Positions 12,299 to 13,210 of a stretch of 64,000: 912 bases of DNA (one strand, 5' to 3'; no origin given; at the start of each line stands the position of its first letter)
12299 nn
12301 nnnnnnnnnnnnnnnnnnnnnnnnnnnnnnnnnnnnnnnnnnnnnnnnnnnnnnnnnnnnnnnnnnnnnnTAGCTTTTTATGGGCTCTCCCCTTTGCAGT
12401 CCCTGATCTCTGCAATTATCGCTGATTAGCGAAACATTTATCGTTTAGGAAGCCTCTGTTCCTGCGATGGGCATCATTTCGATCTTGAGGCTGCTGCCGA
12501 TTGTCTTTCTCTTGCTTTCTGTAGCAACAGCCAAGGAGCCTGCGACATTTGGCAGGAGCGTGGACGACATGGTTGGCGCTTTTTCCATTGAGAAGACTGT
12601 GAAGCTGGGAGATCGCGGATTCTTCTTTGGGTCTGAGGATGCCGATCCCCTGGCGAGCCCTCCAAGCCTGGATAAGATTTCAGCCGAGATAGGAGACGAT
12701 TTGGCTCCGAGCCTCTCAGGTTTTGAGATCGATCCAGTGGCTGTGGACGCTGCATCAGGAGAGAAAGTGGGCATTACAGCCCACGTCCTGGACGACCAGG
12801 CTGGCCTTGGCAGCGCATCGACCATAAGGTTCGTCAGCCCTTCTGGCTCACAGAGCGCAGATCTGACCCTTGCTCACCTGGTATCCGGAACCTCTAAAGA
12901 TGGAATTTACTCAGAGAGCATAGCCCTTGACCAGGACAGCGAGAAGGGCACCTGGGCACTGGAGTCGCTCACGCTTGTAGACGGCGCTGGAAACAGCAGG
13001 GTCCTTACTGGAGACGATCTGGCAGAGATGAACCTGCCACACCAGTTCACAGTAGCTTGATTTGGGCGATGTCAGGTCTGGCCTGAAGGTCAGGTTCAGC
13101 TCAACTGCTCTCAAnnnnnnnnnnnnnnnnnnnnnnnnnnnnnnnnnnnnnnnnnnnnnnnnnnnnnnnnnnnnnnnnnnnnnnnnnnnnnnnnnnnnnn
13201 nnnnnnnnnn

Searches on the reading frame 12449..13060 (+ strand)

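Call 83: search_protein_families(library=pfam, proteins=[window:12449-13060:+], max_evalue=0.01)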
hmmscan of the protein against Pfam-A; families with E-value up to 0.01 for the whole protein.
window:12449-13060:+ (203 aa): 2 families
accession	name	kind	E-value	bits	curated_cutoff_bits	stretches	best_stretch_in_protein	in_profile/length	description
PF24893.1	DUF7743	-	3e-07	30.6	27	1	83-189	3-93/120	Domain of unknown function (DUF7743)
PF01835.25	MG2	-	0.0061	17.3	32.8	0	104-173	14-80/96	MG2 domain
